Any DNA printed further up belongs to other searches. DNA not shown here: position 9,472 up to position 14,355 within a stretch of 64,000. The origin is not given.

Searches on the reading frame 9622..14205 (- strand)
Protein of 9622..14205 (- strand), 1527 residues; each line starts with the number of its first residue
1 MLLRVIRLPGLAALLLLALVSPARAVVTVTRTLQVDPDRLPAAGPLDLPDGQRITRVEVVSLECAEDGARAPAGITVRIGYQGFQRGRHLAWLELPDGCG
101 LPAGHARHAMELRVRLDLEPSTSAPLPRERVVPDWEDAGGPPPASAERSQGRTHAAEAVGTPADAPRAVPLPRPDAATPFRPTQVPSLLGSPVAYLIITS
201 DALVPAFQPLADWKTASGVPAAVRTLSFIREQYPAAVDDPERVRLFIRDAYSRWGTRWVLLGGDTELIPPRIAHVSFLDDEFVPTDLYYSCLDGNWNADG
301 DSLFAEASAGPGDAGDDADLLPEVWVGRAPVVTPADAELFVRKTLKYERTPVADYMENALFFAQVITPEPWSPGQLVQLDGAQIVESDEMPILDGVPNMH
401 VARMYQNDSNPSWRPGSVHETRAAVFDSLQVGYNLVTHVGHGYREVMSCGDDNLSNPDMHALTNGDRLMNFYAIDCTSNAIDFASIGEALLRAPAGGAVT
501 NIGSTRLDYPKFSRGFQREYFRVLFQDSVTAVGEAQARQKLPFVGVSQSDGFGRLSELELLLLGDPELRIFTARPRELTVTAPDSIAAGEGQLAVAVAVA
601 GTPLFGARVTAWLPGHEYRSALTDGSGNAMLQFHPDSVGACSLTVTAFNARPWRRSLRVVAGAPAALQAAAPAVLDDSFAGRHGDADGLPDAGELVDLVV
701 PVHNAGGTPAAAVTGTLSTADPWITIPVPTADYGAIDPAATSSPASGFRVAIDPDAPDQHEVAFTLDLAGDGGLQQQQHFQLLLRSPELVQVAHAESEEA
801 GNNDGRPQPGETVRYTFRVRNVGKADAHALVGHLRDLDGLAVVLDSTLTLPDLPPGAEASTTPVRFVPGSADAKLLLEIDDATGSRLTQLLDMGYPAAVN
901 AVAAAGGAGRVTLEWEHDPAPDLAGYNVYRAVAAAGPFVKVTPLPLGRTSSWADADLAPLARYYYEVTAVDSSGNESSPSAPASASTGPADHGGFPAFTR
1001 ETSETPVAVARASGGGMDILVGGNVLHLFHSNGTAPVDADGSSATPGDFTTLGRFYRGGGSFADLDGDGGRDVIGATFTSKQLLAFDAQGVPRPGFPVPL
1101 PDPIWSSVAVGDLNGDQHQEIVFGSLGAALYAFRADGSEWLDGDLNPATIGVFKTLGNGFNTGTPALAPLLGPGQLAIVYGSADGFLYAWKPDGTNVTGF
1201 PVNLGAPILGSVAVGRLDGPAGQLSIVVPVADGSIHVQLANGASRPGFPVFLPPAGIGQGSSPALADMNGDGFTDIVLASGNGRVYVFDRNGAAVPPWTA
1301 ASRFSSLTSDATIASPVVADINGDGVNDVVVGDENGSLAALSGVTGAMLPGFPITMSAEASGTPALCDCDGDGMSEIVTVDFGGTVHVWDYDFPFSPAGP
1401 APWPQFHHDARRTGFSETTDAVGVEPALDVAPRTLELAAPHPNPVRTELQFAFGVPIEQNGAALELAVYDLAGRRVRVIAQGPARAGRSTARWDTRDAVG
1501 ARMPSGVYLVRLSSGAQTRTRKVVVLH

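Call 10: search_protein_families(library=pfam, proteins=[window:9622-14205:-])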
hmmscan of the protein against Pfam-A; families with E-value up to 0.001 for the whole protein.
window:9622-14205:- (1527 aa): 5 families
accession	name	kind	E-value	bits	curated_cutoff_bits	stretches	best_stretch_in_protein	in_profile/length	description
PF01364.23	Peptidase_C25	-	1.1e-62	213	23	1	195-569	1-373/374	Peptidase family C25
PF13517.12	FG-GAP_3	-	3.7e-20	72.7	26.9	2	1267-1331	1-61/61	FG-GAP-like repeat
PF01839.29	FG-GAP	-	4.1e-12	46.1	22.1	1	1260-1288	2-37/37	FG-GAP repeat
PF13860.13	FlgD_ig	-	3.2e-08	33.9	27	1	1452-1514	13-75/79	FlgD Ig-like domain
PF18962.6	Por_Secre_tail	-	0.00057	20.6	27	0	1442-1525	3-75/75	Secretion system C-terminal sorting domain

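Call 11: search_protein_families(library=ncbifam, proteins=[window:9622-14205:-])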
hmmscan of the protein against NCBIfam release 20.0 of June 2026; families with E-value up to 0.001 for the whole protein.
window:9622-14205:- (1527 aa): 9 families
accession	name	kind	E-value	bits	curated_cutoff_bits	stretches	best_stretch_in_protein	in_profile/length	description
NF033707.1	T9SS_sortase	equivalog_domain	1.2e-24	86.1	420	2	192-574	366-736/1095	type IX secretion system sortase PorU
NF052323.1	T9SSA_dep_M6i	equivalog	2.5e-22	78.7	600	1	1261-1524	787-1036/1043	T9SS-dependent M6-like inactivated metalloprotease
NF052324.1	PorU_rel_Nterm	equivalog_domain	3.5e-11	42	450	1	320-583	524-778/879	putative type IX secretion system sortase PorU2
TIGR04183.1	Por_Secre_tail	domain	2e-08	34.1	23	1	1442-1525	3-71/72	T9SS type A sorting domain-containing protein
TIGR03900.1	prc_long_Delta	hypoth_equivalog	1.4e-07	29.9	660.95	1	690-859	569-739/973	MXAN_5808 family serine peptidase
NF052348.1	beta_propeller_lectin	domain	6.3e-07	28.8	200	1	1114-1341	51-276/337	beta propeller lectin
NF005176.1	PRK06655.1-1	equivalog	2.7e-06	27.4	230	1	1450-1523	85-158/197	flagellar hook assembly protein FlgD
NF038112.1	myxo_dep_M36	subfamily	2.5e-05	21.6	1500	0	674-730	867-921/1604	myxosortase-dependent M36 family metallopeptidase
NF052228.1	T9SS_PorZ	equivalog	0.0002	19.9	260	1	1441-1525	676-755/757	type IX secretion system anionic LPS delivery protein PorZ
